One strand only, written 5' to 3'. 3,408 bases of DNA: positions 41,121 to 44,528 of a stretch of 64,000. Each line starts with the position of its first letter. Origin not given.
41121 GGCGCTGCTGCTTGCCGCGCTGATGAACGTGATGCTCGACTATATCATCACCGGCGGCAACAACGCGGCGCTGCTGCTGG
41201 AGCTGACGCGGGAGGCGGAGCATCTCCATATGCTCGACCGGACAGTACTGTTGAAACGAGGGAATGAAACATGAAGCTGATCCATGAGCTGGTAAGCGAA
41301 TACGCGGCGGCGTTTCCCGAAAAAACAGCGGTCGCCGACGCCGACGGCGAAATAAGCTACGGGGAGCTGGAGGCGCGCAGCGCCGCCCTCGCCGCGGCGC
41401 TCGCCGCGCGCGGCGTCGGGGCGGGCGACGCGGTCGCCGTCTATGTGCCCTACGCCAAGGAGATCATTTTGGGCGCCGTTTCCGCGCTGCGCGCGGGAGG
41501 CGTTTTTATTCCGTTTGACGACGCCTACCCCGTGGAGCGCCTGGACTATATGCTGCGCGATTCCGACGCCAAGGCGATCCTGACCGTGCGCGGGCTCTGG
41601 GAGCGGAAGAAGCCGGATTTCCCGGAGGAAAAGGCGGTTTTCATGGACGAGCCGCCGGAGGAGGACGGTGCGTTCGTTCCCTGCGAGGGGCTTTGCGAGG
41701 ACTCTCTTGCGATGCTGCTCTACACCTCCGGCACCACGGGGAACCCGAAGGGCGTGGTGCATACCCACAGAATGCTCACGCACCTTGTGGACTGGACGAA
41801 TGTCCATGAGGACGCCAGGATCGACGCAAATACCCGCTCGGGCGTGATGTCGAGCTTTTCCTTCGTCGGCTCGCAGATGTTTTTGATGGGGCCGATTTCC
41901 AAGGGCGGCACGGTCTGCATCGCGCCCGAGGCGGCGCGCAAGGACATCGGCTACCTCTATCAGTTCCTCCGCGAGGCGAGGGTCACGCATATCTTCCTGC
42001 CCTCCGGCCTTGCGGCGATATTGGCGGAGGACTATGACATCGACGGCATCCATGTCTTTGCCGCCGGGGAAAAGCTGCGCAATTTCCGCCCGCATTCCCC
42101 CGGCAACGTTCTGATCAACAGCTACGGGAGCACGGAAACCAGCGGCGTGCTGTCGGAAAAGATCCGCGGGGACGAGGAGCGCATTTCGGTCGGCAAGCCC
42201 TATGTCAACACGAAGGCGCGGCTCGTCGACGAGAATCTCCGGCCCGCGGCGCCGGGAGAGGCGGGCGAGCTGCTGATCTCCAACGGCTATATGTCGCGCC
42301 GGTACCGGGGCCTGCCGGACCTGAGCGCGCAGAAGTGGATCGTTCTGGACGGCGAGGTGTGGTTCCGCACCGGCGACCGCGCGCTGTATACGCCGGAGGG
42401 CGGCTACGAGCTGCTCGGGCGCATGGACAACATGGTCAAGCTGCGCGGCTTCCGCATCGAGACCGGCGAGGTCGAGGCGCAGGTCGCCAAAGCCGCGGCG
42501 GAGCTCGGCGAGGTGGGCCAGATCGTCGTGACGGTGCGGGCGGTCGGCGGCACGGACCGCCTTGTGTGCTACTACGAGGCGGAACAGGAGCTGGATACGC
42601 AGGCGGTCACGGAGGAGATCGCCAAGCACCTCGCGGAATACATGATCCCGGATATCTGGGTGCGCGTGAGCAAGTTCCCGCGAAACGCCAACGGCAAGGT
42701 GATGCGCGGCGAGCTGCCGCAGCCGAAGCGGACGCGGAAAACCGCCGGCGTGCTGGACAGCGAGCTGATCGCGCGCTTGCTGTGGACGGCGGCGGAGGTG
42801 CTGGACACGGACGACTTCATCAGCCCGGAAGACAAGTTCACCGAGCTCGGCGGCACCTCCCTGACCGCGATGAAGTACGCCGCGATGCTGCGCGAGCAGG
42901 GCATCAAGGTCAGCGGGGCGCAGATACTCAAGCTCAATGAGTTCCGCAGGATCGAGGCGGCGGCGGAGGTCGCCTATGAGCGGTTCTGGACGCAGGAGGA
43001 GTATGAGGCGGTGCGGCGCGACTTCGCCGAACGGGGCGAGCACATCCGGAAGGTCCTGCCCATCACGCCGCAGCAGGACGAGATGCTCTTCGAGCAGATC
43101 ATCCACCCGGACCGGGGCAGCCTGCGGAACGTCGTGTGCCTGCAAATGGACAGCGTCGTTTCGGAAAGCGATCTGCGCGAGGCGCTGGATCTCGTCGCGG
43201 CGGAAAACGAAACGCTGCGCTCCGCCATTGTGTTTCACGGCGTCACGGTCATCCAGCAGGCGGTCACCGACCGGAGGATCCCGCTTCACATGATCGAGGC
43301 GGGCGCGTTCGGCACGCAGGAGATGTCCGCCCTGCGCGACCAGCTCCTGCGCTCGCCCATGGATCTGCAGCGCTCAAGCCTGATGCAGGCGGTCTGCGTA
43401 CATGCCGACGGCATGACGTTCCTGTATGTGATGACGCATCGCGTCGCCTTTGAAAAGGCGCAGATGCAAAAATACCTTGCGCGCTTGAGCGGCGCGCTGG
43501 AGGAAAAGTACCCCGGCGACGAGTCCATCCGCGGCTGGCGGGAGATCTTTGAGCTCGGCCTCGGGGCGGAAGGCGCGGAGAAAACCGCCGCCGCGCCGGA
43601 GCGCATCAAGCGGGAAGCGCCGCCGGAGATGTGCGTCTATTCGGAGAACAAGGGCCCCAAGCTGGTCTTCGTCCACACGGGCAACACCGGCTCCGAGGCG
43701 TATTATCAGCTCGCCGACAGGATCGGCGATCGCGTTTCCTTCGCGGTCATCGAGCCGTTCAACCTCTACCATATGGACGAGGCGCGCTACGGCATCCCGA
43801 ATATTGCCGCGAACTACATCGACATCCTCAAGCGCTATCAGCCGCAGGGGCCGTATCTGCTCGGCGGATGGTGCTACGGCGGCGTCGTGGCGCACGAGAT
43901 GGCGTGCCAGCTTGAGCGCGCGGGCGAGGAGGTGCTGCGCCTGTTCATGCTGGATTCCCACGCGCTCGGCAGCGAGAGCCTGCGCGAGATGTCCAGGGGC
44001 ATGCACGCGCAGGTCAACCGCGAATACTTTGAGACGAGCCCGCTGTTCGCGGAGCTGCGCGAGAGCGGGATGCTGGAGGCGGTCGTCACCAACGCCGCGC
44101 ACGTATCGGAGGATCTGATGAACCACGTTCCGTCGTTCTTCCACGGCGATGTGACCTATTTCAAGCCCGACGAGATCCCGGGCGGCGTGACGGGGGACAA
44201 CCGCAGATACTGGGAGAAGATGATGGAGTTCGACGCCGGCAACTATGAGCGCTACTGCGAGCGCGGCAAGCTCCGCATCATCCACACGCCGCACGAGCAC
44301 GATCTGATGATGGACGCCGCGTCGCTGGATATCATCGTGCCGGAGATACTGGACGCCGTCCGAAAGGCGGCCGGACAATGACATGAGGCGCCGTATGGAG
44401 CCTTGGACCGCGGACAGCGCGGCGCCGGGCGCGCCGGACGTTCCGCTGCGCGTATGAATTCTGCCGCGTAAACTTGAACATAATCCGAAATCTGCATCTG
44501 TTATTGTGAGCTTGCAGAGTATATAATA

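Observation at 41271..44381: Atypical NRPS: A domain lacking the amino-binding Asp, half-size C domain, Cys-nucleophile thioesterase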

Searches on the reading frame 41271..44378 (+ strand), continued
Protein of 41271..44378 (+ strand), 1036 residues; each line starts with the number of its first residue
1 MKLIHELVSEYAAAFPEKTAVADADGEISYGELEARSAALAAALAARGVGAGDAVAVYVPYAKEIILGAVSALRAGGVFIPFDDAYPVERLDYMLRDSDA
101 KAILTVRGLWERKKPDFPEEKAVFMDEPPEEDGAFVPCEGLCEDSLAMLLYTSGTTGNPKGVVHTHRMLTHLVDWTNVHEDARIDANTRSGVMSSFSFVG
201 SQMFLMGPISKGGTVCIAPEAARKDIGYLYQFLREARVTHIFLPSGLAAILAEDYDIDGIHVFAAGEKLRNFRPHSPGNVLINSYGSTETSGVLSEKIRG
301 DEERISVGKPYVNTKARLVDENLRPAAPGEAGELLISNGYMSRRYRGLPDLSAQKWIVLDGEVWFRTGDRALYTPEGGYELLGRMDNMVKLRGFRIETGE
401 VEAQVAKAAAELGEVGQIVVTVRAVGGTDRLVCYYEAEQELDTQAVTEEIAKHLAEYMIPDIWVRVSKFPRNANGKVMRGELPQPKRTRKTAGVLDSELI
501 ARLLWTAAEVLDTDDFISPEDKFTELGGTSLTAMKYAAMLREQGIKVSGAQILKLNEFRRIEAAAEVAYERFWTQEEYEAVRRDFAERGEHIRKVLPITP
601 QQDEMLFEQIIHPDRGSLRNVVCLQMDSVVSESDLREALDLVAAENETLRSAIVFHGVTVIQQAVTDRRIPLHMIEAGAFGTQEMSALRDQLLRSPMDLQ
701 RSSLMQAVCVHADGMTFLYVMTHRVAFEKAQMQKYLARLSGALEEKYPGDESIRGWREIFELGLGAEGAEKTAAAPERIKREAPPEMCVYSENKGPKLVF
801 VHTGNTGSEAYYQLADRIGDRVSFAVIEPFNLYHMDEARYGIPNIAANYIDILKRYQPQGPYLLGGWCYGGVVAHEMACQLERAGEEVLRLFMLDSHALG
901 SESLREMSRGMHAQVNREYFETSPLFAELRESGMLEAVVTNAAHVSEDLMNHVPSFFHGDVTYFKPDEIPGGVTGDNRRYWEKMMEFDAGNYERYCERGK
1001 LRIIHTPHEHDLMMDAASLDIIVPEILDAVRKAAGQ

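Call 57: fold_search(model_id=the predicted structure, library=pdb)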
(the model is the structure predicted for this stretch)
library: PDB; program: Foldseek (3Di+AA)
matches with E <= 10: 1612; with E <= 0.001: 1084
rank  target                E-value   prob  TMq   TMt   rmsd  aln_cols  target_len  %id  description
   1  6mg0_A                7.1e-50  1.00  0.43  0.27  23.4       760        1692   27  Crystal structure of a 5-domain construct of LgrA in the thiolation state (released 2019-11-20)
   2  6mfw                  2.9e-49  1.00  0.38  0.34  29.5       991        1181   22  Crystal structure of a 4-domain construct of LgrA in the substrate donation state (released 2019-11-20)
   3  6mg0_B                5.2e-49  1.00  0.42  0.27  14.9       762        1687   27  Crystal structure of a 5-domain construct of LgrA in the thiolation state (released 2019-11-20)
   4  6mfy                  8.1e-49  1.00  0.36  0.24  30.9      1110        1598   21  Crystal structure of a 5-domain construct of LgrA in the substrate donation state (released 2019-11-20)
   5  6mfz_A                8.8e-48  1.00  0.35  0.21  24.0       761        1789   26  Crystal structure of dimodular LgrA in a condensation state (released 2019-11-20)
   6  6mfx                  1.4e-47  1.00  0.35  0.31  24.6       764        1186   26  Crystal structure of a 4-domain construct of a mutant of LgrA in the substrate donation state (released 2019-11-20)
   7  9meh                  1.4e-47  1.00  0.37  0.23  31.4      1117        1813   21  Crystal structure of the dimodular LgrA after protein ligation (released 2025-03-05)
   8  4zxh                  2.1e-47  1.00  0.34  0.27  22.1      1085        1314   19  Crystal Structure of holo-AB3403 a four domain nonribosomal peptide synthetase from Acinetobacter Baumanii (released 2015-12-30)
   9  9be3_B                6.2e-47  1.00  0.35  0.21  23.6       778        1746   27  The pre-condensation state of the dimodular NRPS protein LgrA (released 2024-11-20)
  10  9be3_A                1.1e-46  1.00  0.35  0.21  23.9       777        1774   26  The pre-condensation state of the dimodular NRPS protein LgrA (released 2024-11-20)
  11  5ja1_A                6.4e-46  1.00  0.42  0.35  30.3      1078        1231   21  EntF, a Terminal Nonribosomal Peptide Synthetase Module Bound to the MbtH-Like Protein YbdZ (released 2016-09-14)
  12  2vsq                  9.8e-46  1.00  0.35  0.29  22.5      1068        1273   20  Structure of surfactin A synthetase C (SrfA-C), a nonribosomal peptide synthetase termination module (released 2008-07-08)
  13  5u89_A                1.4e-45  1.00  0.35  0.35  30.7      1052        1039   21  Crystal structure of a cross-module fragment from the dimodular NRPS DhbF (released 2017-05-10)
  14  9be4_A                1.4e-45  1.00  0.35  0.21  24.1       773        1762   26  The post-condensation state of the dimodular NRPS protein LgrA (released 2024-11-20)
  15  9be4_B                2.2e-45  1.00  0.35  0.21  23.6       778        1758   26  The post-condensation state of the dimodular NRPS protein LgrA (released 2024-11-20)
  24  9bfd_B                1.2e-34  1.00  0.34  0.34  13.9       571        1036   29  Tyrocidine synthetase modules 1 and 2 crosslinked in the condensation state, complex A (released 2024-10-09)
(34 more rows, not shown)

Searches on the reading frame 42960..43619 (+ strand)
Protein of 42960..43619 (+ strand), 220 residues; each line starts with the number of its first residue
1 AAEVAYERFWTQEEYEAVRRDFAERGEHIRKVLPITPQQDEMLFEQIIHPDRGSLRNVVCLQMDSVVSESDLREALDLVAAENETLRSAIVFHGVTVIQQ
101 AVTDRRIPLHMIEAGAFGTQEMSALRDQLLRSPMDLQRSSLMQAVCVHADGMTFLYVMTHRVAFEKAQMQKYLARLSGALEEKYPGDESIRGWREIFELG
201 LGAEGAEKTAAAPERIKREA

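Call 30: search_solved_structures(query=window:42960-43619:+, max_evalue=1, show_alignments=2)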
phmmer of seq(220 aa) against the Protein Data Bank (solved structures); distinct sequences matched with E-value up to 1: 10.
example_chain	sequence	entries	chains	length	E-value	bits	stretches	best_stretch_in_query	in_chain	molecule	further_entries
8hlk_A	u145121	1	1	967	0.11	15.4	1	27-93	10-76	Microcystin synthetase B (Fragment)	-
6oyf_A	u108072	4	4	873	0.12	15.3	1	61-180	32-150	Txo1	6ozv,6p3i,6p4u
6n8e_A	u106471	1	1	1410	0.17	14.9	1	30-180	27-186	holo-ObiF1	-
9up2_A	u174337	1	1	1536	0.2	14.6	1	27-100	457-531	PvdL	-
9lcp_A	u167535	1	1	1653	0.22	14.5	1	27-100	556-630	PvdL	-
9lco_A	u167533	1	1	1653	0.22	14.5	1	27-100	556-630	PvdL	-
9lcq_A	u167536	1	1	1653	0.22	14.5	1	27-100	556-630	PvdL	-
2vsq_A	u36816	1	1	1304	0.47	13.4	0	29-146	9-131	SURFACTIN SYNTHETASE SUBUNIT 3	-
8f7f_A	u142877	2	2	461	0.77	12.7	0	27-148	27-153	Surfactin synthetase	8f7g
8f7h_A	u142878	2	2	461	0.81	12.7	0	27-147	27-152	Surfactin synthetase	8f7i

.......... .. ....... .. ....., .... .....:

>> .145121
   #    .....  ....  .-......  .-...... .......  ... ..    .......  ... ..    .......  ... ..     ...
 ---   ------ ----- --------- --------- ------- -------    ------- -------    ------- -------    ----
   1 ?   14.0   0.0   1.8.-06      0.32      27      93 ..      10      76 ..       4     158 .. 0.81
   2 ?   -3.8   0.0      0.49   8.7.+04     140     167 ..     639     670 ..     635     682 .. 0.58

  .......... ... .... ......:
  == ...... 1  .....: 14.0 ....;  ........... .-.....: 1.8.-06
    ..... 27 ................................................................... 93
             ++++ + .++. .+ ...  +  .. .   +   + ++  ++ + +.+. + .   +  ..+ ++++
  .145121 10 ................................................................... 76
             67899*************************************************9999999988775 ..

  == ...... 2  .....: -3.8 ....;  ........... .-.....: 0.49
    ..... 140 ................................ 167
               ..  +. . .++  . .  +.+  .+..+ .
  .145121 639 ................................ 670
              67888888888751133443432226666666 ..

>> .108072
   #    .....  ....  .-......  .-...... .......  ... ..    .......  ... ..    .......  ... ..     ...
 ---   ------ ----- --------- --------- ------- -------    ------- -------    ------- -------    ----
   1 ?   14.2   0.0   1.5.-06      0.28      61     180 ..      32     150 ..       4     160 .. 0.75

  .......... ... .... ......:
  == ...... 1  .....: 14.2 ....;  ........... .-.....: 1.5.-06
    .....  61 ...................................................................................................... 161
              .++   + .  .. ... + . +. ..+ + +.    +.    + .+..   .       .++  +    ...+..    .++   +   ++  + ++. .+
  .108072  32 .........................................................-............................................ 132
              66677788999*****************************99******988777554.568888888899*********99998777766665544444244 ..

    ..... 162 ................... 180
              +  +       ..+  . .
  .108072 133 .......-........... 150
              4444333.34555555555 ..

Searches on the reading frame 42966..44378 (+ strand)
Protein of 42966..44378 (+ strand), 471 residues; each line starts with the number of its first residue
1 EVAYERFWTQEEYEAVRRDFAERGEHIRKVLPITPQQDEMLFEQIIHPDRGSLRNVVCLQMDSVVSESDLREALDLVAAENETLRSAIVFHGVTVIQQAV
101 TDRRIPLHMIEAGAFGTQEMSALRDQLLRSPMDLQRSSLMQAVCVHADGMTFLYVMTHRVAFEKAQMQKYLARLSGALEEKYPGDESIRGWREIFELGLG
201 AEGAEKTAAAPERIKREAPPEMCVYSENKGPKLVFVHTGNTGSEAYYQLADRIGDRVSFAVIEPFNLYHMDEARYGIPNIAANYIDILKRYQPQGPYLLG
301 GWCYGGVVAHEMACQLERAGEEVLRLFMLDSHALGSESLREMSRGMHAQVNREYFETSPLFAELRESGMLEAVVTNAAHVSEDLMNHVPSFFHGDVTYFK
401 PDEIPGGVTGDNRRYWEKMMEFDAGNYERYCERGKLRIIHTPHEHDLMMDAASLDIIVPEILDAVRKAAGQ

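Call 65: predict_structure(alignment_id=A2)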
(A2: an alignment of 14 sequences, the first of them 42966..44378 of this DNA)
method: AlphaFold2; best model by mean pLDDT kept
length: 471 residues; sequences in the alignment: 14
mean_pLDDT: 82.8   pTM: 0.55
mean pLDDT of the five models: 82.8, 81.4, 80.8, 69.5, 63.0
residues with pLDDT >= 90: 174; 70-90: 240; 50-70: 37; < 50: 20
segments of 3 or more residues with pLDDT < 50: 200-216
pLDDT, mean of each block of 10 residues (from residue 1): 72 92 88 83 73 80 94 90 89 88 90 75 79 85 90 88 81 93 92 77 37 46 71 82 72 81 82 87 93 88 93 95 94 83 68 74 72 81 86 95 84 87 92 94 85 91 83 46
secondary structure, 60 per line:
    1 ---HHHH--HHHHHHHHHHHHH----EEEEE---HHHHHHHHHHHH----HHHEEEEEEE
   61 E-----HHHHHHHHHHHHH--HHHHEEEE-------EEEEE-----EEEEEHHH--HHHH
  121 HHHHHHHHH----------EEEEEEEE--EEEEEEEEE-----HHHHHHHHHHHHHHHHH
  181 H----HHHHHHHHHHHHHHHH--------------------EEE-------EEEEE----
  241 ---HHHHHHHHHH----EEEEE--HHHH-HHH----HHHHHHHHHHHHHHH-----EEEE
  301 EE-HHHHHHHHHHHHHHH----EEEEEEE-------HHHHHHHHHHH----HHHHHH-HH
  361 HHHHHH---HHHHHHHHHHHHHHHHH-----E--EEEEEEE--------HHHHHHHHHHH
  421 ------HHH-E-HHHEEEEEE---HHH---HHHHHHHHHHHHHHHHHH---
elements in order: H4-7 H10-22 E27-31 H35-46 E54-61 H67-79 H82-85 E86-89 E97-101 E107-111 H117-129 E140-147 E150-158 H164-181 H186-201 E222-224 E232-236 H244-253 E258-262 H265-268 H277-291 E297-302 H304-318 E323-329 H337-347 H352-357 H359-366 H370-386 E395-401 H410-420 E436-441 H451-468

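Call 68: fold_search(model_id=the predicted structure, library=pdb)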
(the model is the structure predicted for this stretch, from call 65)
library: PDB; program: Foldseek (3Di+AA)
matches with E <= 10: 1729; with E <= 0.001: 798
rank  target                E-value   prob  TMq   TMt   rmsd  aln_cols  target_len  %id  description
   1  4zxh                  1.7e-15  1.00  0.41  0.16   8.0       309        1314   18  Crystal Structure of holo-AB3403 a four domain nonribosomal peptide synthetase from Acinetobacter Baumanii (released 2015-12-30)
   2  6ojc                  1.0e-14  1.00  0.36  0.72   6.9       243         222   26  A high-resolution crystal structure of NocB thioesterase domain from Nocardicin cluster (released 2019-09-11)
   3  6ojd_B                1.8e-14  1.00  0.35  0.69   6.0       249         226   26  A high-resolution crystal structure of covalent complex of NocB thioesterase domain with fluorophosphonate nocardicin  (released 2019-09-11)
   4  6ojd_C                2.0e-14  1.00  0.35  0.70   6.1       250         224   27  A high-resolution crystal structure of covalent complex of NocB thioesterase domain with fluorophosphonate nocardicin  (released 2019-09-11)
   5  6ojd_A                2.6e-14  1.00  0.37  0.72   6.1       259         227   24  A high-resolution crystal structure of covalent complex of NocB thioesterase domain with fluorophosphonate nocardicin  (released 2019-09-11)
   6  6ojd_D                2.9e-14  1.00  0.36  0.71   5.7       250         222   26  A high-resolution crystal structure of covalent complex of NocB thioesterase domain with fluorophosphonate nocardicin  (released 2019-09-11)
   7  5v3y_B                1.6e-13  1.00  0.40  0.66   7.7       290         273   17  Crystal Structure of Mtb Pks13 Thioesterase domain in complex with inhibitor TAM16 (released 2017-07-05)
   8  5v3x_A                2.1e-13  1.00  0.40  0.67   6.6       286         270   17  Crystal Structure of Mtb Pks13 Thioesterase domain in complex with inhibitor TAM1 (released 2017-07-05)
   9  5v42_B                2.5e-13  1.00  0.40  0.66   7.6       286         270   18  Crystal Structure of Mtb Pks13 Thioesterase domain in complex with inhibitor TAM3 (released 2017-07-05)
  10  8tqv_B                2.6e-13  1.00  0.41  0.68   6.4       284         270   17  Crystal Structure of Mtb Pks13 Thioesterase domain in complex with inhibitor X20403 (released 2024-04-24)
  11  8q0u_B                3.1e-13  1.00  0.40  0.65   6.7       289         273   18  Identification and optimisation of novel inhibitors of the Polyketide synthetase 13 thioesterase domain with antituber (released 2023-11-22)
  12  5v3w_B                3.7e-13  1.00  0.41  0.68   7.0       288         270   18  Crystal Structure of the Apo form of Thioesterase domain of Mtb Pks13 (released 2017-07-05)
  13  5v41_B                3.7e-13  1.00  0.40  0.66   7.6       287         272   18  Crystal Structure of Mtb Pks13 Thioesterase domain in complex with inhibitor TAM5 (released 2017-07-05)
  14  5v40_B                3.7e-13  1.00  0.40  0.65   7.2       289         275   16  Crystal Structure of Mtb Pks13 Thioesterase domain in complex with inhibitor TAM6 (released 2017-07-05)
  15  8q17_B                4.2e-13  1.00  0.42  0.68   6.6       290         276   17  Identification and optimisation of novel inhibitors of the Polyketide synthetase 13 thioesterase domain with antituber (released 2023-11-22)
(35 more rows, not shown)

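Call 74: search_protein_representatives(protein=window:42966-44378:+)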
Query: 471 residues. Proteins with E-value up to 0.001 (for the whole library): 22407; up to 1e-10: 1825; up to 1e-30: 60. The best 150 are listed.
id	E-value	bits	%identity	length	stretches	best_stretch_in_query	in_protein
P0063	6.4e-200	681.1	64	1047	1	1-465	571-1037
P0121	2.2e-169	580.5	54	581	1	2-463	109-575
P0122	1.4e-136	472.4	49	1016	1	2-464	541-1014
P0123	1.1e-133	462.8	44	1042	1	1-461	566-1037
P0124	1.6e-129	449.1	46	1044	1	2-465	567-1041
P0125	2.0e-128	445.4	48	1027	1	1-465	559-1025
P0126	7.6e-127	440.2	57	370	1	113-466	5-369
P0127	1.2e-112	393.4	48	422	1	40-462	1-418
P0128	1.9e-110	386.2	71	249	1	224-464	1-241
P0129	2.1e-109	382.7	43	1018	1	2-461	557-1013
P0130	6.2e-109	381.2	43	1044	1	1-464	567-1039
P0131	6.9e-107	374.4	41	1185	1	2-464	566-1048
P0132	5.9e-106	371.4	39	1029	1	2-463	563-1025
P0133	2.5e-96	339.6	67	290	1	241-466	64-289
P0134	1.0e-88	314.5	68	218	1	270-468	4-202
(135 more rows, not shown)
